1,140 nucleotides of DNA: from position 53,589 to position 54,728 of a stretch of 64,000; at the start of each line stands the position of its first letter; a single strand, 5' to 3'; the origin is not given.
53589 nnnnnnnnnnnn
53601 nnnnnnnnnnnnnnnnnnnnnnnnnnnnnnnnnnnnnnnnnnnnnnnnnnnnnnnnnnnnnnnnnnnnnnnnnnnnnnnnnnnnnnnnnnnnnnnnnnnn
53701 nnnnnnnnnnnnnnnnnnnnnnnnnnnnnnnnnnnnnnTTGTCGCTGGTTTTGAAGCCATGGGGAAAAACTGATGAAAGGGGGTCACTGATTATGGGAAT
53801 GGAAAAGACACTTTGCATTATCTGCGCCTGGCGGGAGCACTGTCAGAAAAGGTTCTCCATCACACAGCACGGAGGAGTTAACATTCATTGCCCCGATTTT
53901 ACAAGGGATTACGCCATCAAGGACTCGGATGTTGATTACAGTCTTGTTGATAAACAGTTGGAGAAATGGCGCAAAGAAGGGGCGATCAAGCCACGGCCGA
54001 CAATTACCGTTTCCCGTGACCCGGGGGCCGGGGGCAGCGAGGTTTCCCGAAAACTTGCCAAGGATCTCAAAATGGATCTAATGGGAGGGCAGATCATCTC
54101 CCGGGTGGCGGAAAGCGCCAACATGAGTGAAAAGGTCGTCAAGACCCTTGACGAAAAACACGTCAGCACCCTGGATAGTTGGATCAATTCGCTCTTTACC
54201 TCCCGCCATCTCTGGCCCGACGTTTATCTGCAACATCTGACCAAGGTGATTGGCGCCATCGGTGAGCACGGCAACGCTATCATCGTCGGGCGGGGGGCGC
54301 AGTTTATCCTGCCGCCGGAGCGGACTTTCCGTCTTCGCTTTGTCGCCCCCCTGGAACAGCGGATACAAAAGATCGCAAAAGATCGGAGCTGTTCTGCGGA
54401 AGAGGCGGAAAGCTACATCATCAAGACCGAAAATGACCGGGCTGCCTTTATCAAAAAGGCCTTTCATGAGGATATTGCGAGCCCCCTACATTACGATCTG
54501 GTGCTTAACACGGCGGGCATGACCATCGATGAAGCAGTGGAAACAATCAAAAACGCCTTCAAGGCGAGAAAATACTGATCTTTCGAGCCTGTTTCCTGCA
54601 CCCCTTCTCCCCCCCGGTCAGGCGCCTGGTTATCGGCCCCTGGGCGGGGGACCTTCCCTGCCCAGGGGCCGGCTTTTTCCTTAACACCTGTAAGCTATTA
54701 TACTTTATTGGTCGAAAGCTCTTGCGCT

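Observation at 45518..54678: Sigma54-driven N-ATPase operon headed by a sensor-like/4-TM gene pair and closed by a Cys-rich Cmk-like gene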

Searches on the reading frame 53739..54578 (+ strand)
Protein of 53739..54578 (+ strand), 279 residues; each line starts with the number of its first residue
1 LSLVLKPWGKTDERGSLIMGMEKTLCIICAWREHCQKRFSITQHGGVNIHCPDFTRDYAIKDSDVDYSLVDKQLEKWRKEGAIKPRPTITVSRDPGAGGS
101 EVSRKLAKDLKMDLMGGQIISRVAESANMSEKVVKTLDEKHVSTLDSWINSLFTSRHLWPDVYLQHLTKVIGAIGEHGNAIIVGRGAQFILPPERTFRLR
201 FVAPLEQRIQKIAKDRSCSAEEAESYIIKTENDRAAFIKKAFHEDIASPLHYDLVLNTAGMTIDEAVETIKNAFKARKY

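Call 3: search_protein_families(library=pfam, proteins=[window:53739-54578:+], max_evalue=0.01)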
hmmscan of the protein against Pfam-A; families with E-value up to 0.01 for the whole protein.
window:53739-54578:+ (279 aa): 2 families
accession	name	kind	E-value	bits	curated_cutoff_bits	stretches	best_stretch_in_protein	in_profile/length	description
PF13189.12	Cytidylate_kin2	-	1.8e-42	145.9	28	1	89-258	2-174/176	Cytidylate kinase-like family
PF13238.12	AAA_18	-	0.0021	19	29.4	1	94-223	6-119/128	AAA domain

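Call 4: search_protein_families(library=ncbifam, proteins=[window:53739-54578:+], max_evalue=0.01)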
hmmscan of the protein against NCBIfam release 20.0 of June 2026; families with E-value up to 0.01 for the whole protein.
window:53739-54578:+ (279 aa): 1 family
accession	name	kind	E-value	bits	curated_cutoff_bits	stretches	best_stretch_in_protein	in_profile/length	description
TIGR02173.1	cyt_kin_arch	equivalog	1.3e-10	41.5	102.1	2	176-273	71-167/169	(d)CMP kinase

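Call 31: find_homologous_proteins(query=window:53793-54578:+)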
Query window:53793-54578:+ (261 aa): 455 proteins with E <= 0.001 among 1514 candidates; the best 120 are listed.
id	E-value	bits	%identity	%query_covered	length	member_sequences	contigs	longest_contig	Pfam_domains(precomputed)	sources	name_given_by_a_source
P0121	6.3e-162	555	93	100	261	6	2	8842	PF13189.13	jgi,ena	-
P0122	2.5e-158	543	91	100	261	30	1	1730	PF13189.13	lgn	-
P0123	4.0e-158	542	89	100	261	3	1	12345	PF13189.13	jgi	jgi:cytidylate kinase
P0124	1.3e-154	531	89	100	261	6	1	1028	PF13189.13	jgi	-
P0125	2.9e-131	454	75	100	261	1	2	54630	PF13189.13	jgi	-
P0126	2.2e-130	451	86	89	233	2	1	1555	PF13189.13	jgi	jgi:cytidylate kinase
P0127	1.1e-128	446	73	100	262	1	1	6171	PF13189.13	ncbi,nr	ncbi:MAG: cytidylate kinase-like family protein [Syntrophales bacterium]|nr:cytidylate kinase-like f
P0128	1.2e-127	443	73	99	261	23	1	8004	PF13189.13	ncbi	-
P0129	1.4e-127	442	72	100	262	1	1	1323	PF13189.13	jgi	jgi:cytidylate kinase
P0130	8.1e-127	440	74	100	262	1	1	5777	PF13189.13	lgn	-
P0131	4.2e-126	437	71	100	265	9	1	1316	PF13189.13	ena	-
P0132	1.4e-125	436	72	99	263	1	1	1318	PF13189.13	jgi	-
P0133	2.3e-125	435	72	100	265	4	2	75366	PF13189.13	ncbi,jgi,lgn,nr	ncbi:MAG: cytidylate kinase [Syntrophaceae bacterium PtaU1.Bin231]|nr:MAG: cytidylate kinase [Syntro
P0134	4.2e-125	434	70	100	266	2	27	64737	PF13189.13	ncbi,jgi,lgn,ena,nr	ncbi:MAG TPA: cytidylate kinase-like family protein [Syntrophales bacterium]|jgi:cytidylate kinase|n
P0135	2.1e-124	432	71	100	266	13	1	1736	PF13189.13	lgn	-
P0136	2.7e-124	432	71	100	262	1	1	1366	PF13189.13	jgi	jgi:cytidylate kinase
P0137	4.0e-124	431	70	100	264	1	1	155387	PF13189.13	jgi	-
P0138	1.5e-123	429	70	100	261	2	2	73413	PF13189.13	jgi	jgi:cytidylate kinase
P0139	5.1e-123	427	69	100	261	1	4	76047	PF13189.13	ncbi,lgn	-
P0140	2.7e-122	425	70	100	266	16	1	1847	PF13189.13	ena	-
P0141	3.1e-122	425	69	100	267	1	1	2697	PF13189.13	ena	-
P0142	1.6e-121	422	69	100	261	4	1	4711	PF13189.13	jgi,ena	-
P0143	2.8e-121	422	69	100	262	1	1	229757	PF13189.13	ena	-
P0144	5.7e-121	421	68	100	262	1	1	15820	PF13189.13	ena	-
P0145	7.4e-121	420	68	100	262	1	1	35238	PF13189.13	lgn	-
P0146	8.1e-121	420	69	100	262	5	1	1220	PF13189.13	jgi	-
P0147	1.1e-118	413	68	100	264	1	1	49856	PF13189.13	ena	-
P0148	2.9e-118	412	68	100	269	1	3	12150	PF13189.13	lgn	-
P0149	7.2e-118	410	67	100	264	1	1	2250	PF13189.13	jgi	jgi:cytidylate kinase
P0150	6.0e-117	407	67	99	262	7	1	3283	PF13189.13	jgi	jgi:cytidylate kinase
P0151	1.1e-115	403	68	100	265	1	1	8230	PF13189.13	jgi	jgi:cytidylate kinase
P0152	1.9e-115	403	66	100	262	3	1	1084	PF13189.13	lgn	-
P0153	7.6e-115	401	66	100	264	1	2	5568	PF13189.13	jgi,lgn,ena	-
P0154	1.2e-114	400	64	100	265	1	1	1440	PF13189.13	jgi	jgi:cytidylate kinase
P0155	2.5e-111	389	63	99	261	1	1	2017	PF13189.13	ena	-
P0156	5.5e-111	388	65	100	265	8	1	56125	PF13189.13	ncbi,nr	ncbi:MAG: cytidylate kinase-like family protein [Syntrophales bacterium]|nr:cytidylate kinase-like f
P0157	5.2e-110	385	73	89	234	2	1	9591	PF13189.13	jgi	-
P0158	5.8e-109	381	64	100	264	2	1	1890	PF13189.13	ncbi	-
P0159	9.8e-106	371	62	99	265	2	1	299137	PF13189.13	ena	-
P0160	2.1e-99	350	65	92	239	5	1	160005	PF13189.13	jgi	-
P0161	7.3e-99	348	57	100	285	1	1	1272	PF13189.13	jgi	jgi:cytidylate kinase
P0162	5.7e-98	345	56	100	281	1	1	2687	PF13189.13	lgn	-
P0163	1.4e-97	344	65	89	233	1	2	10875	PF13189.13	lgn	-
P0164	8.0e-96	338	56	100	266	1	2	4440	PF13189.13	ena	-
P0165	1.1e-95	338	59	98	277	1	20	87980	PF13189.13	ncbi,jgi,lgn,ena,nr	ncbi:MAG TPA: cytidylate kinase-like family protein [Syntrophales bacterium]|nr:cytidylate kinase-li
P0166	1.2e-95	338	59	98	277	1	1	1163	PF13189.13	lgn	-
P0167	1.2e-95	338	59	98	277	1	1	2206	PF13189.13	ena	-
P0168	1.6e-95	337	59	98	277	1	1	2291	PF13189.13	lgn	-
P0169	1.6e-95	337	59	98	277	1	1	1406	PF13189.13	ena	-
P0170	2.2e-95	337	58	98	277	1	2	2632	PF13189.13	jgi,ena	-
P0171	3.0e-95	336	58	98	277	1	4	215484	PF13189.13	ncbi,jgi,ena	-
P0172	5.3e-95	336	59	98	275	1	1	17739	PF13189.13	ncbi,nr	ncbi:MAG TPA: cytidylate kinase-like family protein [Syntrophales bacterium]|nr:cytidylate kinase-li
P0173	1.4e-94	334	58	98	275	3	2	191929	PF13189.13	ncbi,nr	ncbi:MAG TPA: cytidylate kinase-like family protein [Syntrophales bacterium]|nr:cytidylate kinase-li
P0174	2.4e-94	333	58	98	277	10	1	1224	PF13189.13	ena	-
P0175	4.1e-94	333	60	97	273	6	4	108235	PF13189.13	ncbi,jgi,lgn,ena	-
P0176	3.2e-93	330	61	99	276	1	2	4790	PF13189.13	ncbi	-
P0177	7.0e-93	329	59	99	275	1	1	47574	PF13189.13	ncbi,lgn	-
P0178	7.2e-93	329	57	98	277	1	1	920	PF13189.13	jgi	-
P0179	9.9e-93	328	56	98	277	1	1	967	PF13189.13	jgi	-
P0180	1.6e-92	327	56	98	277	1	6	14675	PF13189.13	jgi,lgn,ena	-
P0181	4.4e-92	326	56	98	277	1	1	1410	PF13189.13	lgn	-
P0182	4.4e-92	326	57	98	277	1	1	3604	PF13189.13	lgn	-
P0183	6.1e-92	326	56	98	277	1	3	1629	PF13189.13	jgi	jgi:cytidylate kinase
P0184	7.5e-92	325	56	98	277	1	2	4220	PF13189.13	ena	-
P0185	8.4e-92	325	56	98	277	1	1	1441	PF13189.13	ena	-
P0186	9.9e-92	325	56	98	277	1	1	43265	PF13189.13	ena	-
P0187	1.3e-91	325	54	100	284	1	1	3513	PF13189.13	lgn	-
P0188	1.3e-91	324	56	98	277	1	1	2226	PF13189.13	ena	-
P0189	1.6e-91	324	56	98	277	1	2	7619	PF13189.13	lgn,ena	-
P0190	1.6e-91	324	56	98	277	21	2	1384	PF13189.13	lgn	-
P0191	2.3e-91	324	59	100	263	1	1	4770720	PF13189.13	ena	-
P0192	2.6e-91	324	56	98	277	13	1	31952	PF13189.13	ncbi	-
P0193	3.0e-91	323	56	98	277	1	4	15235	PF13189.13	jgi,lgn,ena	-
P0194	3.0e-91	323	56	98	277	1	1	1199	PF13189.13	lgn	-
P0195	3.0e-91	323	56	98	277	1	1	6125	PF13189.13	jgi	jgi:cytidylate kinase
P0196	4.1e-91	323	56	98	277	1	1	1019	PF13189.13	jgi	jgi:cytidylate kinase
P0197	4.2e-91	323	56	98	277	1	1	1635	PF13189.13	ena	-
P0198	5.7e-91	322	55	98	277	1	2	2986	PF13189.13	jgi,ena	-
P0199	2.7e-90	320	58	100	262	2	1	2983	PF13189.13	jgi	-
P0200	2.7e-90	320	53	100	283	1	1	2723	PF13189.13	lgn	-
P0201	1.1e-89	318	53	100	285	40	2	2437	PF13189.13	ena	-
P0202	1.9e-89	317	54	99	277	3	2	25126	PF13189.13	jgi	jgi:cytidylate kinase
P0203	2.4e-89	317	53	100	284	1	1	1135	PF13189.13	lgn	-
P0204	3.1e-89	317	54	100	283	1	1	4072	PF13189.13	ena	-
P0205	7.7e-89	315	58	98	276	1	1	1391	PF13189.13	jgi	jgi:cytidylate kinase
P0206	9.9e-89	315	57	98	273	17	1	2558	PF13189.13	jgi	jgi:cytidylate kinase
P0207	1.0e-88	315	53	100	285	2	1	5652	PF13189.13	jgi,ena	jgi:cytidylate kinase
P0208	4.2e-88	313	58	95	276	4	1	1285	PF13189.13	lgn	-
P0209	9.2e-88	312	55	98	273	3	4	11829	PF13189.13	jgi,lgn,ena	-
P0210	1.5e-87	311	53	100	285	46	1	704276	PF13189.13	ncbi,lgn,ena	-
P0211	1.6e-87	311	56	98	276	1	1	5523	PF13189.13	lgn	-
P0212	1.7e-87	311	58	98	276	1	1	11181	PF13189.13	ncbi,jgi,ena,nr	ncbi:MAG TPA: cytidylate kinase-like family protein [Syntrophales bacterium]|nr:cytidylate kinase-li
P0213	1.7e-87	311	57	98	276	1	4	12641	PF13189.13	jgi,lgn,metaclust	jgi:cytidylate kinase|metaclust:\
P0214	2.2e-87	311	52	99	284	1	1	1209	PF13189.13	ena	-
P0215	5.4e-87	309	58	95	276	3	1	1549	PF13189.13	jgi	jgi:cytidylate kinase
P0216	5.8e-87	309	57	98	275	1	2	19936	PF13189.13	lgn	-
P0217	8.4e-87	309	56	98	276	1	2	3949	PF13189.13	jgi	jgi:cytidylate kinase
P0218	9.0e-87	309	52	100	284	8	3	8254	PF13189.13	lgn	-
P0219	1.0e-86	308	56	98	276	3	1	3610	PF13189.13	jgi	jgi:cytidylate kinase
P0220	1.2e-86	308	51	100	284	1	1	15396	PF13189.13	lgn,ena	-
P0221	1.2e-86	308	51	100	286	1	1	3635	PF13189.13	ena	-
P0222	1.7e-86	308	57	97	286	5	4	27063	PF13189.13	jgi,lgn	jgi:cytidylate kinase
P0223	2.2e-86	307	55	98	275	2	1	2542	PF13189.13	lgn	-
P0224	2.3e-86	307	56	98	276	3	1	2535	PF13189.13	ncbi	-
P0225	3.3e-86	307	51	100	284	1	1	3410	PF13189.13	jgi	-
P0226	3.8e-86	307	52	100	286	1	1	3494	PF13189.13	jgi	jgi:cytidylate kinase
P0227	4.3e-86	306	51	100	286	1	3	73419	PF13189.13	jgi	jgi:cytidylate kinase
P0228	4.3e-86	306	51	100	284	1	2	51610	PF13189.13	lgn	-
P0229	5.0e-86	306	53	100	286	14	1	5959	PF13189.13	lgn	-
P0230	5.8e-86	306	56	98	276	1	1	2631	PF13189.13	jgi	jgi:cytidylate kinase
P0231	7.0e-86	306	57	98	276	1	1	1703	PF13189.13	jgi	jgi:cytidylate kinase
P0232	7.0e-86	306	56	98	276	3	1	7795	PF13189.13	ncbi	-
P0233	8.8e-86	305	52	100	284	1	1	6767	PF13189.13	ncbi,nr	ncbi:MAG: cytidylate kinase-like family protein [Deltaproteobacteria bacterium]|nr:cytidylate kinase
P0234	1.1e-85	305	55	98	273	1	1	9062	PF13189.13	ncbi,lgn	ncbi:MAG: AAA family ATPase [Syntrophales bacterium]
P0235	1.3e-85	305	57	98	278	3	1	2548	PF13189.13,PF13238.13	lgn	-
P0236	1.3e-85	305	52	100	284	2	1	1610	PF13189.13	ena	-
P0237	1.8e-85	304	57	95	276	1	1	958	PF13189.13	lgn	-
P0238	1.8e-85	304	55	98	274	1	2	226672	PF13189.13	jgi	jgi:cytidylate kinase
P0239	2.2e-85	304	56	98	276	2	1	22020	PF13189.13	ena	-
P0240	3.0e-85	304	54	98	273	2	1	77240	PF13189.13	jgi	-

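Call 32: find_encoding_contigs(protein=P0171, flank=10000, max_places=1)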
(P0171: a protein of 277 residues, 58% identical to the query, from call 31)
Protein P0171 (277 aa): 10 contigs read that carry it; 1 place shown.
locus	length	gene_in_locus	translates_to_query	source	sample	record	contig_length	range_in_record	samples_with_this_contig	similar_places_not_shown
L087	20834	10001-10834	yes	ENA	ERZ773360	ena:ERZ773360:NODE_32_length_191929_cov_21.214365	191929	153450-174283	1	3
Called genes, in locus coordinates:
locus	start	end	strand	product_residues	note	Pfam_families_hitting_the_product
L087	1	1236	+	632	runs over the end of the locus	PF13188:PAS_8 (faint), PF17765:MLTR_LBD (faint), PF08448:PAS_4, PF00989:PAS (weak), PF13426:PAS_9 (weak), PF00989:PAS (weak), PF08448:PAS_4 (weak), PF00196:GerE, +2 more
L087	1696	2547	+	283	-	-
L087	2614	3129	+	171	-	-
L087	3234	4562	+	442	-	PF02874:ATP-synt_ab_N, PF00006:ATP-synt_ab, PF22919:ATP-synt_VA_C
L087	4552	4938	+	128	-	PF02823:ATP-synt_DE_N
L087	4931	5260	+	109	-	PF09527:ATPase_gene1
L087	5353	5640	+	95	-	PF12966:AtpR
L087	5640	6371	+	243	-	PF00119:ATP-synt_A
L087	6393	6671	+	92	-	PF00137:ATP-synt_C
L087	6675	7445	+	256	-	PF00430:ATP-synt_B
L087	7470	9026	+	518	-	PF02874:ATP-synt_ab_N, PF00006:ATP-synt_ab, PF00306:ATP-synt_ab_C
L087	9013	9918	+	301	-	PF00231:ATP-synt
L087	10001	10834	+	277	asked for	PF13189:Cytidylate_kin2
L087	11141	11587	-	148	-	PF02566:OsmC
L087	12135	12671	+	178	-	PF00515:TPR_1 (weak), PF07719:TPR_2 (weak), PF13424:TPR_12 (weak), PF13371:TPR_9, PF13414:TPR_11 (weak), PF13432:TPR_16, PF00515:TPR_1, PF13414:TPR_11, +5 more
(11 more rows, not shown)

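Call 33: find_encoding_contigs(protein=P0191, flank=10000, max_places=1)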
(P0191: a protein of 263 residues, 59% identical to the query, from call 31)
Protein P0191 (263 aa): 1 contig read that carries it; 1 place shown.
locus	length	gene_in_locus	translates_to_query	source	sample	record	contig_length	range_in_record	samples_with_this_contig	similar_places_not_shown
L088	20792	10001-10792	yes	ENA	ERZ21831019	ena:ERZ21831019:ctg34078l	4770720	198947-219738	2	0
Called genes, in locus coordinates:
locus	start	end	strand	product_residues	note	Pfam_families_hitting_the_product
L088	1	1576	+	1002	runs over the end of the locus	PF00989:PAS (weak), PF08448:PAS_4 (weak), PF00989:PAS, PF08448:PAS_4, PF13426:PAS_9, PF08447:PAS_3, PF02518:HATPase_c, PF00072:Response_reg, +2 more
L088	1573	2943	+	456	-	PF00072:Response_reg, PF00158:Sigma54_activat, PF14532:Sigma54_activ_2, PF07728:AAA_5 (weak), PF25601:AAA_lid_14, PF02954:HTH_8 (weak)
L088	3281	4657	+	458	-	PF02874:ATP-synt_ab_N, PF00006:ATP-synt_ab, PF22919:ATP-synt_VA_C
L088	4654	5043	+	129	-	PF02823:ATP-synt_DE_N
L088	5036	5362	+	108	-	PF09527:ATPase_gene1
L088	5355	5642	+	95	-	PF12966:AtpR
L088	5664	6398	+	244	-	PF00119:ATP-synt_A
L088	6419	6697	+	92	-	PF00137:ATP-synt_C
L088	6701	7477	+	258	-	PF00430:ATP-synt_B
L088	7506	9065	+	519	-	PF02874:ATP-synt_ab_N, PF00006:ATP-synt_ab, PF00306:ATP-synt_ab_C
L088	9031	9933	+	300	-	PF00231:ATP-synt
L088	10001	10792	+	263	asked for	PF13189:Cytidylate_kin2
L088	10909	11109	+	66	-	-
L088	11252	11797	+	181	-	-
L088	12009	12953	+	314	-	PF00781:DAGK_cat, PF19279:YegS_C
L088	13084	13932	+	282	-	PF13489:Methyltransf_23 (weak), PF08241:Methyltransf_11, PF08242:Methyltransf_12 (faint), PF13649:Methyltransf_25, PF13847:Methyltransf_31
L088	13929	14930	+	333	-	PF14803:Zn_ribbon_Nudix (weak), PF00293:NUDIX, PF14361:RsbRD_N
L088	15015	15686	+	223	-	PF01066:CDP-OH_P_transf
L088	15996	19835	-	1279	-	PF08447:PAS_3, PF08448:PAS_4, PF00989:PAS, PF08448:PAS_4, PF13426:PAS_9, PF08447:PAS_3, PF00989:PAS, PF08447:PAS_3, +18 more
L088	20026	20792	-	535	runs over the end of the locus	PF12729:4HB_MCP_1, PF00015:MCPsignal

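Call 46: search_protein_families(library=pfam, proteins=[L088:11252-11797:+, L088:10909-11109:+, L088:13929-14930:+], max_evalue=0.1)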
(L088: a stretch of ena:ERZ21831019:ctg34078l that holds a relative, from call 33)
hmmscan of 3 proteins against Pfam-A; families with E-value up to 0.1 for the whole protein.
L088:11252-11797:+ (181 aa): 0 families

L088:10909-11109:+ (66 aa): 0 families

L088:13929-14930:+ (333 aa): 5 families
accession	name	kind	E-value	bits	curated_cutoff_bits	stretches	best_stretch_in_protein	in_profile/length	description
PF00293.34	NUDIX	-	1.1e-18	68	21.1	1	45-151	6-122/134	NUDIX domain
PF14803.11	Zn_ribbon_Nudix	-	1e-05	25.8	25.6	1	7-38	1-34/34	Nudix N-terminal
PF14361.12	RsbRD_N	-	0.0017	19.5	24.3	1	198-287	2-97/104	RsbT co-antagonist protein rsbRD N-terminal domain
PF14815.12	NUDIX_4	-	0.013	15.8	35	1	48-96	6-52/113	NUDIX domain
PF13248.11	Zn_ribbon_3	-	0.071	13.1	27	0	7-16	17-26/26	zinc-ribbon domain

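Call 59: predict_structure(alignment_id=A4)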
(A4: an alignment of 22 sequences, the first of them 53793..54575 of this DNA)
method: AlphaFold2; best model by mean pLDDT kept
length: 261 residues; sequences in the alignment: 22
mean_pLDDT: 70.9   pTM: 0.70
mean pLDDT of the five models: 70.9, 63.9, 62.1, 60.3, 59.2
residues with pLDDT >= 90: 43; 70-90: 111; 50-70: 61; < 50: 46
segments of 3 or more residues with pLDDT < 50: 1-44
pLDDT, mean of each block of 10 residues (from residue 1): 33 35 37 35 50 70 69 86 80 78 66 68 56 55 69 80 81 88 93 85 90 84 84 92 91 89 67
secondary structure, 60 per line:
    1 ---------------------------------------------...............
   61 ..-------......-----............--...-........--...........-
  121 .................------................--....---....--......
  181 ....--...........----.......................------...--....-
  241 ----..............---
elements in order: H46-62 E70-75 H81-92 E95-97 H99-106 H109-119 H121-137 H144-159 E162-165 H169-172 E178-184 H187-197 H202-224 E236-239 H245-258

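Call 65: fold_search(model_id=the predicted structure, library=pdb)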
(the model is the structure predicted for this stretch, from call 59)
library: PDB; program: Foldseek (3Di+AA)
matches with E <= 10: 1207; with E <= 0.001: 85
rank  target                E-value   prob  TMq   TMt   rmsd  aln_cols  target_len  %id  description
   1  3hdt_A                9.9e-11  1.00  0.58  0.89   3.2       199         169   22  Crystal structure of putative kinase from Clostridium symbiosum ATCC 14940 (released 2009-05-26)
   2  3fdi_B                2.6e-08  1.00  0.55  0.78   4.6       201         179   18  Crystal structure of uncharacterized protein from Eubacterium ventriosum ATCC 27560. (released 2009-01-20)
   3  3fdi_A                3.1e-08  1.00  0.51  0.79   3.5       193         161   15  Crystal structure of uncharacterized protein from Eubacterium ventriosum ATCC 27560. (released 2009-01-20)
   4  2h92_A                1.8e-07  1.00  0.49  0.59   8.4       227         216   14  Crystal Structure of Staphylococcus aureus Cytidine Monophosphate Kinase in complex with cytidine-5'-monophosphate (released 2006-08-08)
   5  7ckj                  5.1e-06  1.00  0.42  0.52   9.9       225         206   18  Crystal structure of CMP kinase in complex with CMP from Thermus thermophilus HB8 (released 2020-07-29)
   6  3w90                  1.6e-05  1.00  0.45  0.58   8.0       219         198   16  Crystal structure of CMP kinase from Thermus thermophilus HB8 (released 2013-09-25)
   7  4die_A                1.6e-05  1.00  0.45  0.55   8.8       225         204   12  Crystal structure of a cytidylate kinase CmK from Mycobacterium abscessus bound to cytidine-5'-monophosphate (released 2012-02-08)
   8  4die_C                1.8e-05  1.00  0.48  0.57   8.4       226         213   12  Crystal structure of a cytidylate kinase CmK from Mycobacterium abscessus bound to cytidine-5'-monophosphate (released 2012-02-08)
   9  7l4a                  2.0e-05  1.00  0.51  0.59   8.9       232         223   15  Crystal Structure of Cytidylate kinase from Encephalitozoon cuniculi GB-M1 in complex with two CDP molecules (released 2020-12-30)
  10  1q3t                  2.0e-05  1.00  0.50  0.57   8.4       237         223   17  Solution structure and function of an essential CMP kinase of Streptococcus pneumoniae (released 2004-08-03)
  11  2cmk                  2.0e-05  1.00  0.44  0.51   9.4       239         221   17  CYTIDINE MONOPHOSPHATE KINASE IN COMPLEX WITH CYTIDINE-DI-PHOSPHATE (released 1999-09-20)
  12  3akc                  2.2e-05  1.00  0.42  0.52  10.3       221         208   18  Crystal structure of CMP kinase in complex with CDP and ADP from Thermus thermophilus HB8 (released 2011-07-06)
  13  2feo                  2.2e-05  1.00  0.41  0.47  10.1       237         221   14  Mutant R188M of The Cytidine Monophosphate Kinase from E. coli complexed with dCMP (released 2006-01-10)
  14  3r20                  2.3e-05  1.00  0.42  0.49   9.2       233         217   12  Crystal structure of cytidylate kinase from Mycobacterium smegmatis (released 2011-04-13)
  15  2fem                  3.3e-05  1.00  0.46  0.56   9.1       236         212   15  Mutant R188M of the Cytidine Monophosphate Kinase From E. Coli (released 2006-01-10)
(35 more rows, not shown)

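Call 100: search_protein_families(library=ncbifam, proteins=[window:53793-54578:+], max_evalue=1e-10)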
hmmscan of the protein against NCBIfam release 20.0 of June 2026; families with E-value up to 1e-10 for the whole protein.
window:53793-54578:+ (261 aa): 0 families
